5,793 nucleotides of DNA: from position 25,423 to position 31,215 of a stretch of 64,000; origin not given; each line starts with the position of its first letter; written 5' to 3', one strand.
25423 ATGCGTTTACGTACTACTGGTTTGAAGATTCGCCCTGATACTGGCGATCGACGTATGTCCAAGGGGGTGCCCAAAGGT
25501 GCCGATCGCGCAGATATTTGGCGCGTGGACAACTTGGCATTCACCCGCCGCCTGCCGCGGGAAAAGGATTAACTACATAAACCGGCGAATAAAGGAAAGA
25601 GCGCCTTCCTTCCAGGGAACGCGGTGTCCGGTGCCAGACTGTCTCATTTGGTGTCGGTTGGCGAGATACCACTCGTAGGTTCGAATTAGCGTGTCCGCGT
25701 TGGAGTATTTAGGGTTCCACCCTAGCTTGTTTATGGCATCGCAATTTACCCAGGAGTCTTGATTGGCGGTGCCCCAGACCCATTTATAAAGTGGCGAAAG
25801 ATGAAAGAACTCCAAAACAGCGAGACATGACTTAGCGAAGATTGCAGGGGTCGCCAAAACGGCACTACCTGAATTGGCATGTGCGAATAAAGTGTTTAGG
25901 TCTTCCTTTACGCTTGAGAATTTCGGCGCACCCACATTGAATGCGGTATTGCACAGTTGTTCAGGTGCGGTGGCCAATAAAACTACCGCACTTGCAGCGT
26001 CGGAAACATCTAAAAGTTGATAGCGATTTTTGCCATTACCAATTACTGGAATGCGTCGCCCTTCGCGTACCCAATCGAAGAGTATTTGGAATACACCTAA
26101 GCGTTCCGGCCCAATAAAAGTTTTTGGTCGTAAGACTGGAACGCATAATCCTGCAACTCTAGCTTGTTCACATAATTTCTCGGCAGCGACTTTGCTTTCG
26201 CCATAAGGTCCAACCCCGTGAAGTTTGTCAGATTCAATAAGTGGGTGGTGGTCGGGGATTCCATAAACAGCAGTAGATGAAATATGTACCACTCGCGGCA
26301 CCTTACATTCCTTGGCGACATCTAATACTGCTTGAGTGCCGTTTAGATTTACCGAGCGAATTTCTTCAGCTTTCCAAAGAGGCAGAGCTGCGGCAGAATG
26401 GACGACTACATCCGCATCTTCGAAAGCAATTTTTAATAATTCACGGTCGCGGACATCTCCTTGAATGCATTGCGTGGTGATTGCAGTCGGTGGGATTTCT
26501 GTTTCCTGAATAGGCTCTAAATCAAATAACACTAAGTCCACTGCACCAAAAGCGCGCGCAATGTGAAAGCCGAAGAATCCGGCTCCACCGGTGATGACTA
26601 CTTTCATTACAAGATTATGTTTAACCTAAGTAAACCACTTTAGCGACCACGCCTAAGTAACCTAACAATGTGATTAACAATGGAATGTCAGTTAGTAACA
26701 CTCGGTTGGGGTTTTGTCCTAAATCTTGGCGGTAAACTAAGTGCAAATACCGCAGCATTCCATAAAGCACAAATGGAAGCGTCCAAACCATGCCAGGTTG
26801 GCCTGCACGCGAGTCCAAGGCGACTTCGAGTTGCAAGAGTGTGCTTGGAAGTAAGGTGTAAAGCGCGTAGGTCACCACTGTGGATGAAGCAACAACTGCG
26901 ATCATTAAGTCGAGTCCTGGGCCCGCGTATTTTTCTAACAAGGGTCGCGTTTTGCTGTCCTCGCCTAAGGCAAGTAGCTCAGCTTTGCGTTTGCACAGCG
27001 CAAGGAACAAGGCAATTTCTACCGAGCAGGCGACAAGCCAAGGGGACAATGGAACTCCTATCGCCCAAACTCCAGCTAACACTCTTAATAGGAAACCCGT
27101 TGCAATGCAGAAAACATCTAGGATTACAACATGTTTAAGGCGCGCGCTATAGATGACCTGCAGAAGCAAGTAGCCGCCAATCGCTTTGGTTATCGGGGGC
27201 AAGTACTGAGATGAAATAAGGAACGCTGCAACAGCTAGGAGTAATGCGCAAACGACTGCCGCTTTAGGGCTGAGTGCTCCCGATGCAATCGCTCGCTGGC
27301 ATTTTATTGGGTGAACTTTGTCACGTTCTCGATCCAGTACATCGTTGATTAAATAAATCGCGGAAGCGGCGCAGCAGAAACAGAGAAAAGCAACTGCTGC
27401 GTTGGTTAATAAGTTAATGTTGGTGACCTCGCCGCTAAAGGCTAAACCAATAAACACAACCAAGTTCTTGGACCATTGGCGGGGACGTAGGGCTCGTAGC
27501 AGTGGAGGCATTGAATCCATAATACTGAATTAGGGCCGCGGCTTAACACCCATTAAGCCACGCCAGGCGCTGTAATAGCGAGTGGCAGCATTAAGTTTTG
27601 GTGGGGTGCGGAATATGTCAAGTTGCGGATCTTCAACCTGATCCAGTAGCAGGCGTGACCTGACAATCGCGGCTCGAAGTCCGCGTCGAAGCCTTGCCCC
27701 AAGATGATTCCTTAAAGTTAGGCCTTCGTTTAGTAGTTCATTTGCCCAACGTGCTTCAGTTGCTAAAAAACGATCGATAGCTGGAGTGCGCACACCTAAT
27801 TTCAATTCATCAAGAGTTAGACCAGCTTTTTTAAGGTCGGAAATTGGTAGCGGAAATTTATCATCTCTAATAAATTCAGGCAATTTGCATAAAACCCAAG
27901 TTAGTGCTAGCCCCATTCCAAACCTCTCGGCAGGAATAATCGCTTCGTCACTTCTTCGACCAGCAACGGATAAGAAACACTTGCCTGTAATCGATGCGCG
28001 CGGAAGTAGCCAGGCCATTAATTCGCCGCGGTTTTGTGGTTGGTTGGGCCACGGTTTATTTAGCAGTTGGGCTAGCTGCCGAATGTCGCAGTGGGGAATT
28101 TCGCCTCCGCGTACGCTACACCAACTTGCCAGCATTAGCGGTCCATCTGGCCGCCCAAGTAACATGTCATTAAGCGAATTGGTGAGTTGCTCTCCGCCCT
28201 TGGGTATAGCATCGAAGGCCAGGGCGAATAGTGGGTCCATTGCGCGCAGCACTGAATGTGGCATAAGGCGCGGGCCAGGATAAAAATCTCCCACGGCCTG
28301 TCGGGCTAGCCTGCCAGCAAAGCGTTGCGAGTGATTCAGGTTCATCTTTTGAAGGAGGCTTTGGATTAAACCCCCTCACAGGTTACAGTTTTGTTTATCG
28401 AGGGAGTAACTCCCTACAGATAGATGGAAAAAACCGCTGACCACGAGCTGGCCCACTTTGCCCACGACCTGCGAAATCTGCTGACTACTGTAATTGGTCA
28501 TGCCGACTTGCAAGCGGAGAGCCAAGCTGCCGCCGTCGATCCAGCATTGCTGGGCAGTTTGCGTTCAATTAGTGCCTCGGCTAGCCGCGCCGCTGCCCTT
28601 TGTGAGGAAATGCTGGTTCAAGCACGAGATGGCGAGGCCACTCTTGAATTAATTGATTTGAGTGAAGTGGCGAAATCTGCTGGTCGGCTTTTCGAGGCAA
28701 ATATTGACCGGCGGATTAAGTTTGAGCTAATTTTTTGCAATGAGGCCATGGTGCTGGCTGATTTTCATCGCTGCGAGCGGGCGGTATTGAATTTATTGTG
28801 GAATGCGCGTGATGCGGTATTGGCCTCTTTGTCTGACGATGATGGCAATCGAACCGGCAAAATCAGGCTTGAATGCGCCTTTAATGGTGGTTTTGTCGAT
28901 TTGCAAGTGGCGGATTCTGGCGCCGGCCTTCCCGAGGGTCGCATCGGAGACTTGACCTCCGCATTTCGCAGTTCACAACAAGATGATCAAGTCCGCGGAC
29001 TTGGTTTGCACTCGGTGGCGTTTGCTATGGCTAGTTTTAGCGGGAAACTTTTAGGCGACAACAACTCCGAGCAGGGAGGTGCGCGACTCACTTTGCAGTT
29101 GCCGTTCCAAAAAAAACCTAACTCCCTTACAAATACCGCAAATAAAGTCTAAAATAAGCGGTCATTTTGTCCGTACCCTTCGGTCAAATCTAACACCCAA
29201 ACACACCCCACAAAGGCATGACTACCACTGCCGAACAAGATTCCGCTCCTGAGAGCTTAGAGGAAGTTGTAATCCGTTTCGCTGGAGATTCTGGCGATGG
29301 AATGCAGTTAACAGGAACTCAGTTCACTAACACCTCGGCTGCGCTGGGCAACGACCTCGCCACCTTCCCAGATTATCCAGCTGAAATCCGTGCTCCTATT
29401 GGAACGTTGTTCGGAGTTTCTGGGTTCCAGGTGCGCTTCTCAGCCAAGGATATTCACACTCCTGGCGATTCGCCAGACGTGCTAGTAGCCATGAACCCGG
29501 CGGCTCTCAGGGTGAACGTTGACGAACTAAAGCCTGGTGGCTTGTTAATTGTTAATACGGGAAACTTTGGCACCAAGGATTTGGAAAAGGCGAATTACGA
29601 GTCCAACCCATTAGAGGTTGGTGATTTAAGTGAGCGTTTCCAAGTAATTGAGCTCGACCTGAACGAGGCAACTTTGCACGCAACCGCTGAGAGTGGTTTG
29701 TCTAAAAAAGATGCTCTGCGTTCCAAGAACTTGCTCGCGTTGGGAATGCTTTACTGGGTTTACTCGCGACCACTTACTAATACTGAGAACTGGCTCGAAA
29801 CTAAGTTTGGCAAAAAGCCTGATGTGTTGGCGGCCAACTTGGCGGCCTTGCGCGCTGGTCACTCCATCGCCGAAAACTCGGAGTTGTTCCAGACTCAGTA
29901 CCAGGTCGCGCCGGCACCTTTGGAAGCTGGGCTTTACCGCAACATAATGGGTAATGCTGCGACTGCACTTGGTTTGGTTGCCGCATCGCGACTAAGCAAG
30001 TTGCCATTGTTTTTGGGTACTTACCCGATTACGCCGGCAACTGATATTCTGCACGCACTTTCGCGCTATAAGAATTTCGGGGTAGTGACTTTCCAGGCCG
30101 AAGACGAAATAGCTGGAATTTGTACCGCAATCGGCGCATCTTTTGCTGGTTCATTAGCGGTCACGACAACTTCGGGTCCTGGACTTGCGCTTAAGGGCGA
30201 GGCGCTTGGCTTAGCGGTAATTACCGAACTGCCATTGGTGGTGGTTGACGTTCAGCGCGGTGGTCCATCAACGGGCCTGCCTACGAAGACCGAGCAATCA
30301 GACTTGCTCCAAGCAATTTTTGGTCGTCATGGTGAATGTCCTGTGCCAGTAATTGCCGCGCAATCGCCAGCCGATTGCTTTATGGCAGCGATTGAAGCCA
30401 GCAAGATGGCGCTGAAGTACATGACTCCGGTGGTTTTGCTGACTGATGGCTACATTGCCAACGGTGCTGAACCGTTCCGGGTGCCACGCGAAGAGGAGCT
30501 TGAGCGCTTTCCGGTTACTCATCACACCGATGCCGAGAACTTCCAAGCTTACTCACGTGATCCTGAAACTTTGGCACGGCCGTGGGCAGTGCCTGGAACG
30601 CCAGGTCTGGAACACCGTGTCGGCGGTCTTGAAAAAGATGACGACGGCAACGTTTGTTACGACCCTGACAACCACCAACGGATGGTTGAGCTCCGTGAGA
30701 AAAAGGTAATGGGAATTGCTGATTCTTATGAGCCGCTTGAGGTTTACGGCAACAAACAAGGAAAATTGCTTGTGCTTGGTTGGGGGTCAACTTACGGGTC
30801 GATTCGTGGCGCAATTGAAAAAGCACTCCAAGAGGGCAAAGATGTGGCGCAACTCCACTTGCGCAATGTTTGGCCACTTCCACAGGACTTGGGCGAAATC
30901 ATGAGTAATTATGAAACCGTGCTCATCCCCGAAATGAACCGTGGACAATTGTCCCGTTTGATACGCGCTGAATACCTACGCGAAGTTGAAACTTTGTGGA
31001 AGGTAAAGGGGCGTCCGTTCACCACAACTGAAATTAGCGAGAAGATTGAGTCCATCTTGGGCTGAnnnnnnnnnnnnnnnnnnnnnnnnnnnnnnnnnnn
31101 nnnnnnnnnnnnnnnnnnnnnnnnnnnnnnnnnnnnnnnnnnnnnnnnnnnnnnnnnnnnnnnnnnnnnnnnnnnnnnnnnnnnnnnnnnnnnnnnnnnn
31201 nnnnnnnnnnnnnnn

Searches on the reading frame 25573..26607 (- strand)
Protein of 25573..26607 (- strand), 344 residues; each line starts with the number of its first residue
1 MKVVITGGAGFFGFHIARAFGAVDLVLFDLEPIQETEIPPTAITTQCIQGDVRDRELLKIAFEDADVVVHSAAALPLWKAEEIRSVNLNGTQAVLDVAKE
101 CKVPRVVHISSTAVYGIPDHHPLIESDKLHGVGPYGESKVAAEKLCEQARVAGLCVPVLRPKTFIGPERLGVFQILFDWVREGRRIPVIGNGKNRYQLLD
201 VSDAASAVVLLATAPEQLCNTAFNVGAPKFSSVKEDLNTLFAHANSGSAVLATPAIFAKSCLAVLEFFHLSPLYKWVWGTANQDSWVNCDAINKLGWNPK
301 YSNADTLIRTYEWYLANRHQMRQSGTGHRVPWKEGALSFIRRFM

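Call 27: search_protein_families(library=ncbifam, proteins=[window:25573-26607:-], max_evalue=1e-8)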
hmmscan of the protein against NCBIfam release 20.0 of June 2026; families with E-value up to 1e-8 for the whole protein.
window:25573-26607:- (344 aa): 13 families
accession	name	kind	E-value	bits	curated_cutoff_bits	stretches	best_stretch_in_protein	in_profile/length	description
TIGR03466.1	HpnA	hypoth_equivalog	2.8e-23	82.3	367.65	1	1-168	1-174/327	hopanoid-associated sugar epimerase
NF042422.1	oxyalk_red_OleD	equivalog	8.5e-20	71.4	580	1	1-246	1-252/329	2-alkyl-3-oxoalkanoate reductase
TIGR01181.1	dTDP_gluc_dehyt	equivalog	1e-19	70.8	365.1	1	3-322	2-319/321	dTDP-glucose 4,6-dehydratase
TIGR01179.1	galE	equivalog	1.1e-19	70.5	262.3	1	2-160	1-172/332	UDP-glucose 4-epimerase GalE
TIGR04180.1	EDH_00030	hypoth_equivalog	4.1e-18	65.5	475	1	44-240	50-252/297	NAD-dependent 4,6-dehydratase LegB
TIGR01746.1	Thioester-redct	subfamily_domain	2.3e-17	63.3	213.35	1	61-228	86-264/371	thioester reductase domain-containing protein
NF042423.1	oxyalk_red_Shew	equivalog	3.4e-17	62.5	580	1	2-226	10-239/331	2-alkyl-3-oxoalkanoate reductase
NF043036.1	ErythonDh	equivalog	2.7e-12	46.6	325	1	1-146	1-160/321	D-erythronate dehydrogenase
TIGR02622.1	CDP_4_6_dhtase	equivalog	6.2e-11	42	278.45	0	2-149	6-168/352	CDP-glucose 4,6-dehydratase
NF041293.1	G6PDh_Azf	equivalog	2e-10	40.5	400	1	2-114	4-118/252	NAD-dependent glucose-6-phosphate dehydrogenase Azf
TIGR03589.1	PseB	equivalog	1.8e-09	37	407.75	1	3-111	7-125/324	UDP-N-acetylglucosamine 4,6-dehydratase (inverting)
NF007956.0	PRK10675.1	subfamily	2.1e-09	37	394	0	1-148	1-162/338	UDP-glucose 4-epimerase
NF052578.1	StrlDmthSdmBMthl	equivalog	6.5e-09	36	600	1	1-167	1-172/328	sterol demethylase protein SdmB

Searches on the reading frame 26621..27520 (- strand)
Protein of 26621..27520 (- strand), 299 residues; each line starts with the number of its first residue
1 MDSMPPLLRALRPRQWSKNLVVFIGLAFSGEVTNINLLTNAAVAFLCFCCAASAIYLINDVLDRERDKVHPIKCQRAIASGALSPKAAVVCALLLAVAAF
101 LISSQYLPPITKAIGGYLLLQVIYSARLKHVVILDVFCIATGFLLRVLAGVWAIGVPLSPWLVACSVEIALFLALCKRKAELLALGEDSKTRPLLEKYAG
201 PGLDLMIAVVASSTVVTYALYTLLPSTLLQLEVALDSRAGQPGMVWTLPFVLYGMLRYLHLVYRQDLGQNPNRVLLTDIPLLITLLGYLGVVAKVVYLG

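Call 27: search_protein_families(library=ncbifam, proteins=[window:26621-27520:-], max_evalue=1e-8)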
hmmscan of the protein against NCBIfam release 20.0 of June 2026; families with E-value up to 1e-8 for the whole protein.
window:26621-27520:- (299 aa): 7 families
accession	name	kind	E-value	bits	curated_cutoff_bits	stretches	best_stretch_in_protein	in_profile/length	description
NF008977.0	PRK12324.1-2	equivalog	3.7e-71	239.9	234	1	7-293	5-284/297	decaprenyl-phosphate phosphoribosyltransferase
NF008978.0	PRK12324.1-4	equivalog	1.6e-61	208.1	207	1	7-298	35-321/322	decaprenyl-phosphate phosphoribosyltransferase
NF006088.0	PRK08238.1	equivalog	1.6e-56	191.9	351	1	6-283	194-467/482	UbiA family prenyltransferase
NF008976.0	PRK12324.1-1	equivalog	2.8e-43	148.5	474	1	7-299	21-306/306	decaprenyl-phosphate phosphoribosyltransferase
NF009523.0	PRK12884.1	equivalog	1.5e-11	44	269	1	5-158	5-154/279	prenyltransferase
TIGR01473.1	cyoE_ctaB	equivalog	2.9e-09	37.1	210.3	1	12-137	8-135/281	heme o synthase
NF009521.0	PRK12882.1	equivalog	9.9e-09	34.8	296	1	21-135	23-133/280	geranylgeranylglycerol-phosphate geranylgeranyltransferase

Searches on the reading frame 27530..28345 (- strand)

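Call 27: search_protein_families(library=ncbifam, proteins=[window:27530-28345:-], max_evalue=1e-8)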
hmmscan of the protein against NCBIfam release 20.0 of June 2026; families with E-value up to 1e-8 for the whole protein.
window:27530-28345:- (271 aa): 2 families
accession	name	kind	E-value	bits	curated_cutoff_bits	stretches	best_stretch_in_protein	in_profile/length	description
TIGR03465.1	HpnD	equivalog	7e-12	44.9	278.6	1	116-264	117-265/267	presqualene diphosphate synthase HpnD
TIGR03464.1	HpnC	equivalog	1.5e-11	44.3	250.45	1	105-264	107-266/267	squalene synthase HpnC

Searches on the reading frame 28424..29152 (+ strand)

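Call 28: search_protein_families(library=pfam, proteins=[window:28424-29152:+], max_evalue=0.000001)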
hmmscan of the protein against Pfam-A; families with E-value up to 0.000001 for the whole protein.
window:28424-29152:+ (242 aa): 1 family
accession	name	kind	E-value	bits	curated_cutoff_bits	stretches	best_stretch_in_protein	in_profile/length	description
PF02518.31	HATPase_c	-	6.3e-09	36.7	26.4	1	115-229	4-110/111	Histidine kinase-, DNA gyrase B-, and HSP90-like ATPase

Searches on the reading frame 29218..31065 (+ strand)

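Call 29: search_protein_families(library=pfam, proteins=[window:29218-31065:+], max_evalue=0.000001)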
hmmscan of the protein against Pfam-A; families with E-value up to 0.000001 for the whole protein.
window:29218-31065:+ (615 aa): 2 families
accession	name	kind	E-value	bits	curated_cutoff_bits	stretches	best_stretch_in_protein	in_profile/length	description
PF01855.24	POR_N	-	7.7e-53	180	27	1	265-475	10-220/231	Pyruvate flavodoxin/ferredoxin oxidoreductase, thiamine diP-bdg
PF01558.24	POR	-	6.6e-27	95.2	27.4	1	26-215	2-172/173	Pyruvate ferredoxin/flavodoxin oxidoreductase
